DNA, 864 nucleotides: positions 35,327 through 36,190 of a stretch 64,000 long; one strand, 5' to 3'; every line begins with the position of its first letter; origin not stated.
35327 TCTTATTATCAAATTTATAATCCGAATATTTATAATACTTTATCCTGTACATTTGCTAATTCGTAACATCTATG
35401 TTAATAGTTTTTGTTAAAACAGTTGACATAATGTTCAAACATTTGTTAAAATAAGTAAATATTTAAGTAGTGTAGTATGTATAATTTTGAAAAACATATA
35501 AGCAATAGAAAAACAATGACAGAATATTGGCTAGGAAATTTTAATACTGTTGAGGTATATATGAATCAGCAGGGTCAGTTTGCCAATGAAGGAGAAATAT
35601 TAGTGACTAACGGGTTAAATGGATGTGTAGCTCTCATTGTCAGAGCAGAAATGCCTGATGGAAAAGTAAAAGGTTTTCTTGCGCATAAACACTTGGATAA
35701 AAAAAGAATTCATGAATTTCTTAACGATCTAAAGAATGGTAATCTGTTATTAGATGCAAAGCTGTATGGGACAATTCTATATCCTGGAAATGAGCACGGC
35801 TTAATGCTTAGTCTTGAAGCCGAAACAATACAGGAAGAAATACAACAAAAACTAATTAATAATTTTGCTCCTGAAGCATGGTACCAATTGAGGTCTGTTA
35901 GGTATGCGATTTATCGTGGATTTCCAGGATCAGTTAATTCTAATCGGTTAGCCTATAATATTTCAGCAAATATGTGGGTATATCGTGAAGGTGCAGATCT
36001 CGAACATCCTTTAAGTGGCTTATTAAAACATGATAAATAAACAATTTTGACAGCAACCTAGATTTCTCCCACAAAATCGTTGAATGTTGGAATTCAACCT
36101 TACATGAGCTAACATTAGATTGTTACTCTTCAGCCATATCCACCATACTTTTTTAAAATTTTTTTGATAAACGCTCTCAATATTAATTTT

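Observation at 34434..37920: tRNA-Glu-adjacent island of orphan ORFs with atypical composition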

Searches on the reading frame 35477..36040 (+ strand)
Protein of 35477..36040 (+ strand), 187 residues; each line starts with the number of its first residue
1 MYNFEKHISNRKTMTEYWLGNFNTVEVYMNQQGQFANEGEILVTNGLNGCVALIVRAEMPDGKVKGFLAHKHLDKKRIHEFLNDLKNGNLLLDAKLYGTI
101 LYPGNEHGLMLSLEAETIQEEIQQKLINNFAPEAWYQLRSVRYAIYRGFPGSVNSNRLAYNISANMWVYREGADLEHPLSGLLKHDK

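Call 6: search_protein_families(library=pfam, proteins=[window:35477-36040:+], max_evalue=1)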
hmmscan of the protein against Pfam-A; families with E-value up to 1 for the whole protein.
window:35477-36040:+ (187 aa): 1 family
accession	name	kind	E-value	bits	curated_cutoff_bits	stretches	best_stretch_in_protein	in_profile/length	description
PF16581.11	HIGH_NTase1_ass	-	0.17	12.3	26.7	1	72-157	94-176/205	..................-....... C-terminal region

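Call 7: search_protein_families(library=padloc, proteins=[window:35477-36040:+], max_evalue=1)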
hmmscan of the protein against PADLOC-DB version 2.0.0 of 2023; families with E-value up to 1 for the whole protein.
window:35477-36040:+ (187 aa): 0 families

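Call 8: search_protein_families(library=phrogs, proteins=[window:35477-36040:+], max_evalue=1)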
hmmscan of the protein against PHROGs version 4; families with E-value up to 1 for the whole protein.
window:35477-36040:+ (187 aa): 2 families
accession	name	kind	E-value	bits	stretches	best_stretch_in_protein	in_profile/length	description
phrog_12897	-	unknown function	0.22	12.6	1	30-64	19-50/63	-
phrog_28438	-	unknown function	0.25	11.4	1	15-142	60-184/289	-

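Call 9: find_encoding_contigs(protein=window:35477-36040:+, flank=10000, max_places=10)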
Protein window:35477-36040:+ (187 aa): 1 contig read that carries it; 1 place shown.
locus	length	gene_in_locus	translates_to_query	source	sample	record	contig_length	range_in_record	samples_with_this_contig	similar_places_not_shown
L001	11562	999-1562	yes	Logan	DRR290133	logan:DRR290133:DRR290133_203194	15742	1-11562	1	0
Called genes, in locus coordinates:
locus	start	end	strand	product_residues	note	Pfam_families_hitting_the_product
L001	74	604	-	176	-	-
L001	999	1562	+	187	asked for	-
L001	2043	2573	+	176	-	-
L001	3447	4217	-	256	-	PF13197:DUF4013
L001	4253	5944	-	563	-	-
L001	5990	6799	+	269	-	PF00398:RrnaAD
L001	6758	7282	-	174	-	-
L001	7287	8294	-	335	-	PF21088:MS_channel_1st, PF00924:MS_channel_2nd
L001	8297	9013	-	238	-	-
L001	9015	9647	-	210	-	-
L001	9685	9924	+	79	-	-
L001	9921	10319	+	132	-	-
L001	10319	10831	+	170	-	PF13302:Acetyltransf_3 (weak), PF13420:Acetyltransf_4, PF00583:Acetyltransf_1, PF13673:Acetyltransf_10, PF13508:Acetyltransf_7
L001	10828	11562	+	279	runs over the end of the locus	PF07934:OGG_N, PF00730:HhH-GPD (weak)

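Call 10: search_solved_structures(query=window:35477-36040:+, max_evalue=10, show_alignments=2)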
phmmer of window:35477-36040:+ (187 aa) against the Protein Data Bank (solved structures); distinct sequences matched with E-value up to 10: 1.
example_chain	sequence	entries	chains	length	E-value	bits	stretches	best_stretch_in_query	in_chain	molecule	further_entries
4jwq_A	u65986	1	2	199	0.99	12.4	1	68-137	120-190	Calcium-dependent protein kinase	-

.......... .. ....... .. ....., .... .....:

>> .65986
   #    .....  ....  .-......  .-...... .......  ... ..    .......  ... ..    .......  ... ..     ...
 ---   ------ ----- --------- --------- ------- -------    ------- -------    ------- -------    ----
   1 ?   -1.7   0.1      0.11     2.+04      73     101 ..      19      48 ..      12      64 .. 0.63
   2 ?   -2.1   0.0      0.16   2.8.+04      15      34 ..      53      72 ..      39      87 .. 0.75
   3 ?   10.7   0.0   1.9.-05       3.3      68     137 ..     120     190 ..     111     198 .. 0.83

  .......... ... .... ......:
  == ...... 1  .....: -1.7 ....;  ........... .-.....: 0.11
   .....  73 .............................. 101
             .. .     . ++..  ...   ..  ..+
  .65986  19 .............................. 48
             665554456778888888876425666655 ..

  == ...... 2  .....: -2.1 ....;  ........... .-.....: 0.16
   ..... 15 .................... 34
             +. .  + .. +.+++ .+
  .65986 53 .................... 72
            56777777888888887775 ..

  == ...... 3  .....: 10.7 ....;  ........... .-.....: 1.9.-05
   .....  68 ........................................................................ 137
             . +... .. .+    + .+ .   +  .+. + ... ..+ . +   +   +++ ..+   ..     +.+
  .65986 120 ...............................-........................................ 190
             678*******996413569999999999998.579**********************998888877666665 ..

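Call 11: find_homologous_proteins(query=window:35477-36040:+, max_evalue=10)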
Query window:35477-36040:+ (187 aa): 10 proteins with E <= 10 among 31 candidates.
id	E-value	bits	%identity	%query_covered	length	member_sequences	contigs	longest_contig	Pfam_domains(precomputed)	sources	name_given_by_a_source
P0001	9.6e-123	425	100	100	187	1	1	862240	-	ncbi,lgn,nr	ncbi:MAG: hypothetical protein KatS3mg085_649 [Candidatus Dojkabacteria bacterium]|nr:MAG: hypotheti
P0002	1.1e-72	262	64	98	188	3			-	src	-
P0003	1.2e-71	258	66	95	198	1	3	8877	-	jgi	jgi:hypothetical protein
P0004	1.5e-68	248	64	94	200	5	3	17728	-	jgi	-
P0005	1.3e-67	245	62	100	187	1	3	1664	-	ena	-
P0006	2.1e-67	244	71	85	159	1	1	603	-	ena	-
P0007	1.1e-65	239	62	98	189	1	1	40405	-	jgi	-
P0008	1.8e-51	193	63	80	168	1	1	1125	-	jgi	jgi:hypothetical protein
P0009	4.0e-35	139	65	54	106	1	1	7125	-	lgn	-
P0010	4.7e-30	123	66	49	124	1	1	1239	-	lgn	-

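Call 12: find_encoding_contigs(protein=P0007, flank=10000, max_places=4)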
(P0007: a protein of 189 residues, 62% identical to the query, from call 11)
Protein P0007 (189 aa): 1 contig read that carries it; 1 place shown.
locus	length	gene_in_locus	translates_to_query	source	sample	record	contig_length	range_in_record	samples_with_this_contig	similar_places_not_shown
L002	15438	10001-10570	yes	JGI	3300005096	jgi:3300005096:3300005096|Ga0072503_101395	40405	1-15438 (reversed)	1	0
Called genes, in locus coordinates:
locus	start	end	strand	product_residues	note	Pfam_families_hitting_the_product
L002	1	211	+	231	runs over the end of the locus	PF00590:TP_methylase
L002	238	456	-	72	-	PF07927:HicA_toxin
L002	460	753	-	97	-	PF15919:HicB_lk_antitox (weak)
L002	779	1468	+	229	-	PF04029:2-ph_phosp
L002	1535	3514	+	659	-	PF13230:GATase_4 (weak), PF13522:GATase_6, PF13537:GATase_7, PF00156:Pribosyltran, PF00551:Formyl_trans_N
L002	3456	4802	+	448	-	PF02844:GARS_N, PF01071:GARS_A, PF02655:ATP-grasp_3 (weak), PF02843:GARS_C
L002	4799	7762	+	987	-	PF18072:FGAR-AT_linker, PF00586:AIRS, PF02769:AIRS_C, PF00586:AIRS (weak), PF02769:AIRS_C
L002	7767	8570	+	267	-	PF13507:GATase_5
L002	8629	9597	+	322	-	PF01259:SAICAR_synt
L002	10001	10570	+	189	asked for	-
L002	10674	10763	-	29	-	-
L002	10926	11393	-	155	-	PF02075:RuvC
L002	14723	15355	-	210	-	-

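Call 13: find_encoding_contigs(protein=P0004, flank=10000, max_places=4)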
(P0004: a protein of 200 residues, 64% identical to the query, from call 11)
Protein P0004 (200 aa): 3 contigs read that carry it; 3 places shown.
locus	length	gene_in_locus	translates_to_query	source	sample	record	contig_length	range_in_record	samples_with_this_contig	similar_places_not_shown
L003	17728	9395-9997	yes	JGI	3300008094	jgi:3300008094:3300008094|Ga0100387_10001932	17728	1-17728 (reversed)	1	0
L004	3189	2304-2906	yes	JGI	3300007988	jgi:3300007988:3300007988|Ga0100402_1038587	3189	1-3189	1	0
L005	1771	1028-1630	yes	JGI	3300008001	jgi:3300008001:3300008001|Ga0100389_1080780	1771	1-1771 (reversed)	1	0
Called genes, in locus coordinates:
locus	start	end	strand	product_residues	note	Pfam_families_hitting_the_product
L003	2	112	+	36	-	?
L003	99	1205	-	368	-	PF13167:GTP-bdg_N, PF16360:GTP-bdg_M, PF03193:RsgA_GTPase (faint), PF16897:MMR_HSR1_Xtn (faint), PF01926:MMR_HSR1, PF02421:FeoB_N (weak)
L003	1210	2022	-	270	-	PF00892:EamA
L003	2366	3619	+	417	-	-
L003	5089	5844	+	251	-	PF08282:Hydrolase_3, PF05116:S6PP (weak), PF08282:Hydrolase_3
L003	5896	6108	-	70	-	-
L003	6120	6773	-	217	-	PF14681:UPRTase, PF00156:Pribosyltran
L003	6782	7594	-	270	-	PF01966:HD (weak)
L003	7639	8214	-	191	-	PF00717:Peptidase_S24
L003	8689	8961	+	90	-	-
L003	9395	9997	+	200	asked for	-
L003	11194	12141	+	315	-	PF02899:Phage_int_SAM_1 (weak), PF13495:Phage_int_SAM_4 (weak), PF00589:Phage_integrase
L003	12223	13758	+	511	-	PF09852:DUF2079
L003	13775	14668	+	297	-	PF00535:Glycos_transf_2, PF10111:Glyco_tranf_2_2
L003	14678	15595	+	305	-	PF00892:EamA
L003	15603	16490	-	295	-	-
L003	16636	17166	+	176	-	PF07021:MetW (weak), PF13649:Methyltransf_25, PF13847:Methyltransf_31 (weak), PF08241:Methyltransf_11, PF08242:Methyltransf_12 (weak)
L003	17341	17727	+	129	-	?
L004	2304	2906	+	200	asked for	-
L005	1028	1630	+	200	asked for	-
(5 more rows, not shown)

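Call 14: find_encoding_contigs(protein=P0003, flank=10000, max_places=4)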
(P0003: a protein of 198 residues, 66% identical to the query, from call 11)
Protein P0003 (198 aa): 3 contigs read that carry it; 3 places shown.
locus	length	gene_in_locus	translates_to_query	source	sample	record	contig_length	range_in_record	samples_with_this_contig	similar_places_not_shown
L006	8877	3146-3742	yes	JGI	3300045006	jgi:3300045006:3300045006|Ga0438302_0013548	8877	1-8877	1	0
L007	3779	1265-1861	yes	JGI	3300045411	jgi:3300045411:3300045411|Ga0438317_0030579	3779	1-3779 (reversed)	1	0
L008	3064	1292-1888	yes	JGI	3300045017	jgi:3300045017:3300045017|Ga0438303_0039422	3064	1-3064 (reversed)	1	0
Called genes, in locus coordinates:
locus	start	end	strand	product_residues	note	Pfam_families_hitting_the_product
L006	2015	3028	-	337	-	PF00665:rve, PF13683:rve_3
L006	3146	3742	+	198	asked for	-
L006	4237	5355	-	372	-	-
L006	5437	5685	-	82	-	-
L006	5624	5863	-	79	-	-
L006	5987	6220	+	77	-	-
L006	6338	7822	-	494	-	-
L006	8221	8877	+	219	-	?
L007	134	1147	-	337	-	PF00665:rve, PF13683:rve_3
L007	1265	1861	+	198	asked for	-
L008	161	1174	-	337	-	PF00665:rve, PF13683:rve_3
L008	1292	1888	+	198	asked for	-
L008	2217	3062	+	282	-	?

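Call 25: find_related_loci(query=A1, collection=viral_contigs, flank=10000)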
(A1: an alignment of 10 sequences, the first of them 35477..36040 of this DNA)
Query A1 (187 aa) in viral_contigs; peptide patterns used: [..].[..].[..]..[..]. (x = any residue, [..] = any of these).
No stretch of DNA in the collection matches any of the patterns.

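Call 26: predict_structure(alignment_id=A1)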
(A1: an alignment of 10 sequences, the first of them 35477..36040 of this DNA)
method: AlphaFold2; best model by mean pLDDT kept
length: 187 residues; sequences in the alignment: 10
mean_pLDDT: 85.1   pTM: 0.85
mean pLDDT of the five models: 85.1, 83.5, 83.5, 76.7, 72.1
residues with pLDDT >= 90: 108; 70-90: 50; 50-70: 16; < 50: 13
segments of 3 or more residues with pLDDT < 50: 1-8, 150-153
pLDDT, mean of each block of 10 residues (from residue 1): 45 79 94 96 90 97 96 95 93 94 87 93 95 90 72 70 91 62 78
secondary structure, 60 per line:
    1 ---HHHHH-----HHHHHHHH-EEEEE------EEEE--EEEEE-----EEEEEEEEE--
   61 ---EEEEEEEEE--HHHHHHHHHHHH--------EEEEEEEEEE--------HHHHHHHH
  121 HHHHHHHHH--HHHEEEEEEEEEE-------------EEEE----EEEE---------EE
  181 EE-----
elements in order: H4-8 H14-21 E23-27 E34-37 E40-44 E50-58 E64-72 H75-86 E95-104 H113-129 E135-144 E158-161 E166-169 E179-182

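Call 28: search_protein_representatives(alignment_id=A1)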
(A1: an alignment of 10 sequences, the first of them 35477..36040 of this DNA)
Query: 10 sequences, 187 profile positions. Proteins with E-value up to 0.001 (for the whole library): 6; up to 1e-10: 6; up to 1e-30: 4. The best 6 are listed.
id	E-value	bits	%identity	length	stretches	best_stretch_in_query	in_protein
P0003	3.1e-103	359.5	-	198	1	1-187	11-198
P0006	2.9e-91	320.5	-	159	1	29-187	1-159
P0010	9.5e-41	155.8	-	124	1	96-187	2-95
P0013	2.6e-40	154.4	-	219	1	9-183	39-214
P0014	2.0e-16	76.5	-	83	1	13-75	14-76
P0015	4.6e-13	65.5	-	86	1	3-68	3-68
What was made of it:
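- Only about 10 sequences, or 6 clusters, exist among billions of proteins (calls 11, 28).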

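Call 31: fold_search(model_id=the predicted structure, library=pdb)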
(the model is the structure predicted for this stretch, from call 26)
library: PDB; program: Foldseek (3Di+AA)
matches with E <= 10: 600; with E <= 0.001: 7
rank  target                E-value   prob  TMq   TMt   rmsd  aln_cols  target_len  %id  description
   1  2f9z_C                1.4e-06  1.00  0.50  0.58   4.7       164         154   17  Complex between the chemotaxis deamidase CheD and the chemotaxis phosphatase CheC from Thermotoga maritima (released 2006-06-06)
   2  6a0f_B                8.8e-06  1.00  0.40  0.28   7.0       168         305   15  Crystal structure of human protein N-terminal asparagine amidohydrolase (NTAN1) C75S mutant with Asn-Phe-Ala-Ala-Arg p (released 2019-12-11)
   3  6a0h_B                4.9e-05  1.00  0.39  0.27   7.0       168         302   15  Crystal structure of human protein N-terminal asparagine amidohydrolase (NTAN1) C75S mutant with Asn-Leu-Ala-Ala-Arg p (released 2019-12-11)
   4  6a0i_B                5.5e-05  1.00  0.42  0.29  10.1       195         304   14  Crystal structure of human protein N-terminal asparagine amidohydrolase (NTAN1) C75S mutant (released 2019-12-11)
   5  6a0f_A                5.9e-05  1.00  0.38  0.26   7.1       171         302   14  Crystal structure of human protein N-terminal asparagine amidohydrolase (NTAN1) C75S mutant with Asn-Phe-Ala-Ala-Arg p (released 2019-12-11)
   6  6a0e_A                1.0e-04  1.00  0.47  0.31   6.0       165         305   13  Crystal structure of human protein N-terminal asparagine amidohydrolase (NTAN1) (released 2019-12-11)
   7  6a0e_B                1.8e-04  1.00  0.39  0.27   7.0       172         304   14  Crystal structure of human protein N-terminal asparagine amidohydrolase (NTAN1) (released 2019-12-11)
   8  1rv9                  4.0e-03  1.00  0.47  0.38   5.6       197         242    6  Crystal Structure of Neisseria meningitidis protein NMB0706, Pfam DUF152 (released 2004-08-17)
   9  6dzd_B                5.5e-03  0.97  0.34  0.25   7.6       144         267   14  Crystal structure of Bacillus licheniformis hypothetical protein YfiH (released 2019-09-11)
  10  6dzd_A                7.4e-03  0.95  0.33  0.24   7.7       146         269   14  Crystal structure of Bacillus licheniformis hypothetical protein YfiH (released 2019-09-11)
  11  7fbg                  1.8e-02  0.75  0.29  0.21   5.8       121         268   16  Kinetic and structural analysis by Peptidoglycan editing factor from Bacillus cereus ATCC 14579 (released 2022-07-13)
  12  1xfj                  2.0e-02  0.60  0.29  0.24   7.8       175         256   10  Crystal structure of protein CC_0490 from Caulobacter crescentus, Pfam DUF152 (released 2004-09-21)
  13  6yhm                  2.4e-02  0.60  0.32  0.23  10.2       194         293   10  Crystal structure of the C-terminal domain of CNFy from Yersinia pseudotuberculosis (released 2020-12-30)
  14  1u05_A                3.2e-02  0.89  0.40  0.32   6.9       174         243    6  Crystal structure of protein yfiH from Shigella flexneri, Pfam DUF152 (released 2004-08-17)
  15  1rw0_A                3.9e-02  0.80  0.38  0.32   6.8       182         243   10  Crystal structure of protein yfiH from Salmonella enterica serovar Typhi, Pfam DUF152 (released 2004-08-17)
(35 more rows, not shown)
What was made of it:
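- Closest known: CheD chemoreceptor glutamine deamidase. Same: It is the best structural match to the ORF2 model (Foldseek E = 1.4e-6, TM 0.50/0.58, call 31).
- Closest known: NTAN1, eukaryotic N-terminal asparagine amidohydrolase. Same: It is the second-best structural match (E = 9e-6 to 2e-4, call 31).
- Closest known: CNF1, CNFy and BLF1 deamidase toxins, and YfiH/PgeF. Same: They share the superfamily fold and appear as weaker Foldseek hits (E = 4e-3 to 5e-2, call 31).
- The best structural match is CheD, with weaker matches to YfiH/PgeF (call 31).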

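Call 32: search_solved_structures(query=A1, max_evalue=10, show_alignments=3)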
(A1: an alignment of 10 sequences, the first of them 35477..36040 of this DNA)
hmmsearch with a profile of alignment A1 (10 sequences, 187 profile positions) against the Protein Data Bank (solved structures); distinct sequences matched with E-value up to 10: 1.
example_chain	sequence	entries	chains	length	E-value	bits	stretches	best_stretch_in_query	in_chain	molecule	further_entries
7xva_A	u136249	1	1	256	1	12.2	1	76-134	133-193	Nuclear receptor subfamily 2 group C member 2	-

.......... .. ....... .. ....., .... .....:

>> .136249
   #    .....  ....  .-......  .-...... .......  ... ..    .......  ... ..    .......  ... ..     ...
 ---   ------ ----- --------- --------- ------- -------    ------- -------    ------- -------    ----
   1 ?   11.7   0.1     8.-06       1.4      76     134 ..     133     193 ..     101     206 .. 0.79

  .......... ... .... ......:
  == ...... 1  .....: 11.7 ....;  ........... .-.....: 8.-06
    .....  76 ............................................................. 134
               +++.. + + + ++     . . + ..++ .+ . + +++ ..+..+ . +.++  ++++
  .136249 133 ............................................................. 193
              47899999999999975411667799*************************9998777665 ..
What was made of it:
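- On CheD proper (Pfam PF03975, chemotaxis): The family profile does not hit 2F9Z in PDB sequences (call 32).
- Tried and rejected: PDB sequence searches with ORF2 and with the family profile gave only noise (calls 10, 32).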

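Call 38: fold_search(model_id=the predicted structure, library=viral)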
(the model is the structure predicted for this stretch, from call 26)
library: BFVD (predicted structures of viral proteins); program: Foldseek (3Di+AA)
matches with E <= 10: 573; with E <= 0.001: 4
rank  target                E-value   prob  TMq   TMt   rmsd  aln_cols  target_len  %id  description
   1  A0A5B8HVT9            2.3e-06  1.00  0.44  0.32  11.8       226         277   13  Uncharacterized protein [Mimiviridae sp. ChoanoV1]
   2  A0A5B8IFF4            2.8e-05  1.00  0.47  0.31   5.3       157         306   16  Uncharacterized protein [Mimiviridae sp. ChoanoV1]
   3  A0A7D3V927            9.5e-05  1.00  0.48  0.35   6.8       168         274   14  Uncharacterized protein [Fadolivirus FV1/VV64]
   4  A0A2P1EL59            1.3e-04  1.00  0.52  0.40   4.7       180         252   17  CheD chemotaxis protein [Moumouvirus australiensis]
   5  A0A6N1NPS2            6.9e-03  0.97  0.39  0.29   6.4       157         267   12  Putative ORFan [Tupanvirus deep ocean]
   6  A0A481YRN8            7.4e-03  0.72  0.29  0.25  12.4       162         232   12  Uncharacterized protein [Marseillevirus LCMAC101]
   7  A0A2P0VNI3            1.4e-02  0.77  0.32  0.30   9.1       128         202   12  Uncharacterized protein [Tetraselmis virus 1]
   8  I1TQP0                6.7e-02  0.33  0.17  0.04   9.7        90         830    8  (no name in the UniProt tables at hand)
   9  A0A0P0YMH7            1.2e-01  0.07  0.16  0.14  12.1       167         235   11  (no name in the UniProt tables at hand)
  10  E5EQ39                2.1e-01  0.09  0.16  0.17  12.2       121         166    8  (no name in the UniProt tables at hand)
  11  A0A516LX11            2.7e-01  0.14  0.16  0.07   3.8        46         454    9  (no name in the UniProt tables at hand)
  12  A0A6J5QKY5            3.1e-01  0.05  0.10  0.16  12.1        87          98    4  Uncharacterized protein [uncultured Caudovirales phage]
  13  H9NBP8                3.3e-01  0.15  0.21  0.06   9.4       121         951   12  (no name in the UniProt tables at hand)
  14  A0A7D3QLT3            3.5e-01  0.09  0.15  0.06  10.8        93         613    6  (no name in the UniProt tables at hand)
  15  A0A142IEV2            3.7e-01  0.25  0.23  0.42   5.8        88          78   17  Uncharacterized protein [Pseudomonas phage vB_PsyM_KIL4]
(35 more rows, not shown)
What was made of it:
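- Closest known: NTAN1, eukaryotic N-terminal asparagine amidohydrolase. Same: Giant-virus proteins labelled CheD or uncharacterised match similarly (call 38).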

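Call 42: find_encoding_contigs(protein=P0013, flank=10000, max_places=4)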
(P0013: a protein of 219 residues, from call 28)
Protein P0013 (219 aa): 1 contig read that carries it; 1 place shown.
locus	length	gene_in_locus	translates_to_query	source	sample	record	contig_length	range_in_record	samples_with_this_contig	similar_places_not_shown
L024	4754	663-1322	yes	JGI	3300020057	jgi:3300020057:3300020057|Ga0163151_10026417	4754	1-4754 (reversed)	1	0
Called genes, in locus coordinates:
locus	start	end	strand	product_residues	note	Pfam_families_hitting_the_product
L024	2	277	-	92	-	?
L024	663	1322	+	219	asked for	-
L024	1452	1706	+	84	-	-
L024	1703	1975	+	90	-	PF15738:YafQ_toxin (weak)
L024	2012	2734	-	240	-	PF00657:Lipase_GDSL, PF13472:Lipase_GDSL_2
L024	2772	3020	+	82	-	PF01541:GIY-YIG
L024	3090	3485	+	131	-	PF03652:RuvX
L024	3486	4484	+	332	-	PF02618:YceG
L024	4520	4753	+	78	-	?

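Call 43: find_encoding_contigs(protein=P0009, flank=10000, max_places=4)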
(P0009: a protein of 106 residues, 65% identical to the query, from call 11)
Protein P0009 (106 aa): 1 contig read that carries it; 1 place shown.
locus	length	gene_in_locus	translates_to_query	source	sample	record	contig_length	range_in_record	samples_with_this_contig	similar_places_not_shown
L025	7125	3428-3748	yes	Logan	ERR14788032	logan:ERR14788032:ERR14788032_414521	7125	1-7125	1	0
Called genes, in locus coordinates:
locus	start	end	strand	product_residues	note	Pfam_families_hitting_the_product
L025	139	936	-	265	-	PF13462:Thioredoxin_4, PF01323:DSBA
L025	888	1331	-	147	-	PF07884:VKOR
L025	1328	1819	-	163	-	PF13529:Peptidase_C39_2, PF03412:Peptidase_C39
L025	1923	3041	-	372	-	PF13439:Glyco_transf_4, PF00534:Glycos_transf_1, PF13692:Glyco_trans_1_4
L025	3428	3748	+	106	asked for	-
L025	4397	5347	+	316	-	-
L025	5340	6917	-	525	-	PF06418:CTP_synth_N, PF00117:GATase, PF07722:Peptidase_C26 (faint)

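Call 44: find_encoding_contigs(protein=P0002, flank=10000, max_places=4)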
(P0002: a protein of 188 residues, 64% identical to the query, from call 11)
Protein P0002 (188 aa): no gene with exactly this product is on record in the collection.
